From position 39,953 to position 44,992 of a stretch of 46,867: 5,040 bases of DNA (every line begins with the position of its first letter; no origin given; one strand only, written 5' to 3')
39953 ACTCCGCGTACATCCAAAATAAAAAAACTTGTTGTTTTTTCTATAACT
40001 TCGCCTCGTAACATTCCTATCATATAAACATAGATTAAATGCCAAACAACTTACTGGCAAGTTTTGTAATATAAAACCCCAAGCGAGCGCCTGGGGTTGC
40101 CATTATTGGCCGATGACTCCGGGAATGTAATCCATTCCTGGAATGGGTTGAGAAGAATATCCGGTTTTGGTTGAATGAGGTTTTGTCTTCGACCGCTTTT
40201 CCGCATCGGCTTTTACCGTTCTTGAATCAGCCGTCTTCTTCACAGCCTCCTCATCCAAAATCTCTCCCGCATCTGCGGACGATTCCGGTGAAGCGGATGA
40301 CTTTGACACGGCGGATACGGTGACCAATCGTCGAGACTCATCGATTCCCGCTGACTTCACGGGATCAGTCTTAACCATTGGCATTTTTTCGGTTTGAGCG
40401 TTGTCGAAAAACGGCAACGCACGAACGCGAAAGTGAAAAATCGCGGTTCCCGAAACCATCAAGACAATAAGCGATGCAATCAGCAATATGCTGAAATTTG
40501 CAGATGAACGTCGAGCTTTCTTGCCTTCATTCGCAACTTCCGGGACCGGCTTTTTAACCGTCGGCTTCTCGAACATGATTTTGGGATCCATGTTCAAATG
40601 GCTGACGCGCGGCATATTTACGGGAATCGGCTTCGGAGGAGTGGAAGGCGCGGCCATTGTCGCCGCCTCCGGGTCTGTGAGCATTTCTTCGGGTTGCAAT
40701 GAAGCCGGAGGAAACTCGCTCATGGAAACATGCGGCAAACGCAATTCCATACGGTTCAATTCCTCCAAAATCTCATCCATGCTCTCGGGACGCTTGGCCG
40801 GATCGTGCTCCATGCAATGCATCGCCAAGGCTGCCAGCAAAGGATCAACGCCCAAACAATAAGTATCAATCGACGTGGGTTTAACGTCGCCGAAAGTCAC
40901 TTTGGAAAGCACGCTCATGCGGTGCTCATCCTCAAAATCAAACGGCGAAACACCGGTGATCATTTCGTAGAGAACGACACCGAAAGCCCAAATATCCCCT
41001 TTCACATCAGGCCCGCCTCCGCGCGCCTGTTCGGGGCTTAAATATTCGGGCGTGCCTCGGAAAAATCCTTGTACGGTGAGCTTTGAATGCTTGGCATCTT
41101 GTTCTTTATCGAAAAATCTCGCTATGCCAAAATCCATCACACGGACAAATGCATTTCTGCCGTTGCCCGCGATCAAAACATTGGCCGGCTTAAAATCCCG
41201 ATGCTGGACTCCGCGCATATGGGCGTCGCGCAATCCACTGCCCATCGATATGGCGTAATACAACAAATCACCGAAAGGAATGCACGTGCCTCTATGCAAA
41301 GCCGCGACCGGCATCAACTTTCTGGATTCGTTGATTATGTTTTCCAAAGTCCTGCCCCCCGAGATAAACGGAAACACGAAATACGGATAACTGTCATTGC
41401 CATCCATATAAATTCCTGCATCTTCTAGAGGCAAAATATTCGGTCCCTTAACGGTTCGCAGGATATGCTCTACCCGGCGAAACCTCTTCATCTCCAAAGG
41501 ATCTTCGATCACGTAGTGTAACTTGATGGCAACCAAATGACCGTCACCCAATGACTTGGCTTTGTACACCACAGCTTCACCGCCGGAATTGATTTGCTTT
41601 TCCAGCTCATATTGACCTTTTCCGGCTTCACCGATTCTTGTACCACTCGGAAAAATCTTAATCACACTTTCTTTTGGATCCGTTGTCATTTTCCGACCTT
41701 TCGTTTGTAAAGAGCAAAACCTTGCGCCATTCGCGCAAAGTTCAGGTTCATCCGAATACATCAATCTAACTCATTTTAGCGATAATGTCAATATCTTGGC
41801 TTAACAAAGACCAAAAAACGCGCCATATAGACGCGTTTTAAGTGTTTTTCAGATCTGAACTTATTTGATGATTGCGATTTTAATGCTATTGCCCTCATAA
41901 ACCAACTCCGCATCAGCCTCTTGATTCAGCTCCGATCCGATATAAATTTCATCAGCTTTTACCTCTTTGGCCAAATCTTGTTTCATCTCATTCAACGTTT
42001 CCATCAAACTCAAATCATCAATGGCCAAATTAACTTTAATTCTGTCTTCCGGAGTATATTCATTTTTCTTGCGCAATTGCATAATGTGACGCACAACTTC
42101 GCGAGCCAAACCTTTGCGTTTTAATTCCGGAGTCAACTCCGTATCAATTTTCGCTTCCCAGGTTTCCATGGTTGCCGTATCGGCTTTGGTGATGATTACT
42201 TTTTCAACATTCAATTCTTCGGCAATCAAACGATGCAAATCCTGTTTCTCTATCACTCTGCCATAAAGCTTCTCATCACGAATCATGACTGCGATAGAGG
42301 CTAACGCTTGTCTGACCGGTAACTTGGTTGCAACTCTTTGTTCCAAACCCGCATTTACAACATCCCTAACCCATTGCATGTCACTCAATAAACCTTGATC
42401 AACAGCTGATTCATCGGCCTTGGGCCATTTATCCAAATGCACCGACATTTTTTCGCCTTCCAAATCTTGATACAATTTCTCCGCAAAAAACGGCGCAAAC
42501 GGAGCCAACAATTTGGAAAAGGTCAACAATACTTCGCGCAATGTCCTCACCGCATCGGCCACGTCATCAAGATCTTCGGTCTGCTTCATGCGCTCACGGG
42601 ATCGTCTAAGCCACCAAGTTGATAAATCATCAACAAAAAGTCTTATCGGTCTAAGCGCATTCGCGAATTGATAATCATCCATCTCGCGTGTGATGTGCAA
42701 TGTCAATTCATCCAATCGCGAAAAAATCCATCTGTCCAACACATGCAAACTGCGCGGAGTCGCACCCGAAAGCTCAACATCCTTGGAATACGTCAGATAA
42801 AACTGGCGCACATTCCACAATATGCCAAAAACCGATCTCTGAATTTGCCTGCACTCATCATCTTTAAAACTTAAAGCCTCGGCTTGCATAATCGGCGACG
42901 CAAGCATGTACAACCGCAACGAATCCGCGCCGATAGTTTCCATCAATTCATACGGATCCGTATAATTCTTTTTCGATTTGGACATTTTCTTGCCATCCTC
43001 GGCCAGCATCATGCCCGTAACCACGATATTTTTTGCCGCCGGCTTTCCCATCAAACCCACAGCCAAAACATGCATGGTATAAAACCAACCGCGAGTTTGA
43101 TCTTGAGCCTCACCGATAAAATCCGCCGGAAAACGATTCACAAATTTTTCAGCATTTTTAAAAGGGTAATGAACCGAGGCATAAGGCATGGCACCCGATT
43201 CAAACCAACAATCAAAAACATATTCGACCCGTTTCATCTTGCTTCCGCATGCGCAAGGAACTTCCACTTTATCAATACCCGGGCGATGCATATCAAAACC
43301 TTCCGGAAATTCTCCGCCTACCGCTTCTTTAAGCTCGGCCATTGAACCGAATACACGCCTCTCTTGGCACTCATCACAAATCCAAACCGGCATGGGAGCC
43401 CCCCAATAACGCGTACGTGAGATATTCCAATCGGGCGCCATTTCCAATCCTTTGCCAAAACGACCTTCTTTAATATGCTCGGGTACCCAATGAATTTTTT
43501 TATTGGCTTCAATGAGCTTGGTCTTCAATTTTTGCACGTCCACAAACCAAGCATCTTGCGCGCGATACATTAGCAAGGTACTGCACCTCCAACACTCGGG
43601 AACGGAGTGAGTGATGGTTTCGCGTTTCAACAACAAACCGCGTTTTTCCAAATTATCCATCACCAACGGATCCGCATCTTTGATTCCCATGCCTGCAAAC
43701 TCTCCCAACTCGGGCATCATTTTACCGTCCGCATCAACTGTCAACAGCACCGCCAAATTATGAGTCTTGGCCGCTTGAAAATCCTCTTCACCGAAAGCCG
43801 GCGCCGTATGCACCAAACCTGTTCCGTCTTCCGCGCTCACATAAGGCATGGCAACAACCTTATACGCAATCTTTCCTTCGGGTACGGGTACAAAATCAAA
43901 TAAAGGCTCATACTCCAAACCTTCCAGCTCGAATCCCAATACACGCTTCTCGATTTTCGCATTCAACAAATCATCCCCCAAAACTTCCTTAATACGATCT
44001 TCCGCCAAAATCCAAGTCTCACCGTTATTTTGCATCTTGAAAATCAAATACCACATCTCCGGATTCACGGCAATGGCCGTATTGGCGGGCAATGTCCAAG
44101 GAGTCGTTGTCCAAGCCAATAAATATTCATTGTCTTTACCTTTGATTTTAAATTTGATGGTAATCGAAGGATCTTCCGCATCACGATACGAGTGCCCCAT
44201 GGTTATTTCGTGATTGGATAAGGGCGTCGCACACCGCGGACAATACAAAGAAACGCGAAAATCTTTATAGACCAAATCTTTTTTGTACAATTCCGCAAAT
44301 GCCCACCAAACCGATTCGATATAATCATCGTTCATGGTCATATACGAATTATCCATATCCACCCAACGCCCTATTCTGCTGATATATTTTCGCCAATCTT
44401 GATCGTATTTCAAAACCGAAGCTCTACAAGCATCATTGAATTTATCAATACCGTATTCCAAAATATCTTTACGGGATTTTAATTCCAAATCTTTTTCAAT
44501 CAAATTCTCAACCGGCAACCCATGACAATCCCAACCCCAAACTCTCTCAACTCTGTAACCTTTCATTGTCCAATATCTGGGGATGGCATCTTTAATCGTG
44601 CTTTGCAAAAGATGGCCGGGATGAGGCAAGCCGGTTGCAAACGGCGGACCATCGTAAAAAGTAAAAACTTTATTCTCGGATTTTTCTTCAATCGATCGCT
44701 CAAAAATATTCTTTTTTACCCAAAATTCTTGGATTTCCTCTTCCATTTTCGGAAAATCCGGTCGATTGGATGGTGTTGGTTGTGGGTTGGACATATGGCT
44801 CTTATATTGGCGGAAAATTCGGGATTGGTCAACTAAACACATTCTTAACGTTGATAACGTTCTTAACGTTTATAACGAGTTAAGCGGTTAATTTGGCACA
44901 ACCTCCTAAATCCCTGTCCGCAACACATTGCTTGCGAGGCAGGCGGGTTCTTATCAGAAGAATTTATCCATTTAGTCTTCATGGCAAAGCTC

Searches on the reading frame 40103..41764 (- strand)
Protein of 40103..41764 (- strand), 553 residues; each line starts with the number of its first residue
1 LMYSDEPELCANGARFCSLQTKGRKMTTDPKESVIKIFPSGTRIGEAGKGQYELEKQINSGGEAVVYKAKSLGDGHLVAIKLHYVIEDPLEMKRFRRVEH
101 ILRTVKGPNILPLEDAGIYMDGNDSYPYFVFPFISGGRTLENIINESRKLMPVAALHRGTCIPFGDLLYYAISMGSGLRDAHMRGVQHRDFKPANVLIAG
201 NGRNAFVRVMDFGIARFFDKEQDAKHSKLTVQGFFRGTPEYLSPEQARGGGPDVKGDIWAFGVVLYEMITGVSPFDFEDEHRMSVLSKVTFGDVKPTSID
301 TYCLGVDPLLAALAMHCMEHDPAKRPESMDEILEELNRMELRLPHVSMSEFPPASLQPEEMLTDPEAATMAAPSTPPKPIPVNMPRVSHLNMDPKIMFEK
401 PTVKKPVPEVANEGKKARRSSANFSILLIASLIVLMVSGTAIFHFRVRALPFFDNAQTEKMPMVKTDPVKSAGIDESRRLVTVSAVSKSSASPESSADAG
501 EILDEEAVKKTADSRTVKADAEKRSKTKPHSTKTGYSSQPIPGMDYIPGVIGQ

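Call 9: search_protein_families(library=pfam, proteins=[window:40103-41764:-])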
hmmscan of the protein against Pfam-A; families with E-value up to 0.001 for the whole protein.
window:40103-41764:- (553 aa): 2 families
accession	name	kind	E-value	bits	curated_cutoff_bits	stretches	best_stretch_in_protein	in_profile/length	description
PF00069.31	Pkinase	-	1.1e-32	114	31.7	1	52-333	1-258/263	Protein kinase domain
PF07714.23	PK_Tyr_Ser-Thr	-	3.2e-23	82.8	23.1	1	53-335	2-257/258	Protein tyrosine and serine/threonine kinase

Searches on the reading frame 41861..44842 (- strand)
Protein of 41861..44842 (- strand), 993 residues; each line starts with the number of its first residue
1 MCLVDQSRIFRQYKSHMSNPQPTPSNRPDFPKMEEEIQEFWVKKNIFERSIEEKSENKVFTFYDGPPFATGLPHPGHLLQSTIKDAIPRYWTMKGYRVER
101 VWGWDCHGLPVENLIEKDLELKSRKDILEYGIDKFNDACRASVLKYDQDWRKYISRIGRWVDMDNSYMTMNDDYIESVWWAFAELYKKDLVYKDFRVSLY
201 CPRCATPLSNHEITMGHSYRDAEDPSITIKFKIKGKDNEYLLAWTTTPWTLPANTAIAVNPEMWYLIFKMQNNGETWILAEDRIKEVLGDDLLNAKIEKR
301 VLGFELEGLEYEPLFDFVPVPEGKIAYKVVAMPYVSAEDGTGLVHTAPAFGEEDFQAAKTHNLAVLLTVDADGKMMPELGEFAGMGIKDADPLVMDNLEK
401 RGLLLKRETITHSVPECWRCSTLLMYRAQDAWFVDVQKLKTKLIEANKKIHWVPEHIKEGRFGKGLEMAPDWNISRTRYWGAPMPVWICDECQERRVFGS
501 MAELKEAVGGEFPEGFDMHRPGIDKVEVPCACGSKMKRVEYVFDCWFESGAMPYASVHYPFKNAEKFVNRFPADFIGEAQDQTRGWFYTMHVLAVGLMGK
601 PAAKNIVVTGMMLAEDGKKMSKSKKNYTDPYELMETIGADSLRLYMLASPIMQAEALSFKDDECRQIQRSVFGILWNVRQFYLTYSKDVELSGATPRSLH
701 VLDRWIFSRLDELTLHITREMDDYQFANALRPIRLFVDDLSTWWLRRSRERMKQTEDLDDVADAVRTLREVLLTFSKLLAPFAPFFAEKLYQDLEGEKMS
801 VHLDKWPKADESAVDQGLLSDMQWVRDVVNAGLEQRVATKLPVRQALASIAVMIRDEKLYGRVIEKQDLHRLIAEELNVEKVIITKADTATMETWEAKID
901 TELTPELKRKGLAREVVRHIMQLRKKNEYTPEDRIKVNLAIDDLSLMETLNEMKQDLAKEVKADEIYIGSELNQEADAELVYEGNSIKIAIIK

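Call 9: search_protein_families(library=pfam, proteins=[window:41861-44842:-])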
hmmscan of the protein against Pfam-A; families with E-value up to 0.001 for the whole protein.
window:41861-44842:- (993 aa): 5 families
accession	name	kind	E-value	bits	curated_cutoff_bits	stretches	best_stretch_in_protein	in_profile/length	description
PF00133.28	tRNA-synt_1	-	6.4e-132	440.7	22.7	1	37-657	2-413/414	tRNA synthetases class I (I, L, M and V)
PF08264.19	Anticodon_1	-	1.4e-30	106.6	25.1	1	703-846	1-143/148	Anticodon-binding domain of tRNA ligase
PF09334.17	tRNA-synt_1g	-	8.2e-18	64.8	20.1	2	584-663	296-370/391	tRNA synthetases class I (M)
PF19302.4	DUF5915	-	1.8e-13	50.9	27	1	870-991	75-192/195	Domain of unknown function (DUF5915)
PF13603.12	tRNA-synt_1_2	-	0.00022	21.2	25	1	227-373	10-144/185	Leucyl-tRNA synthetase, editing domain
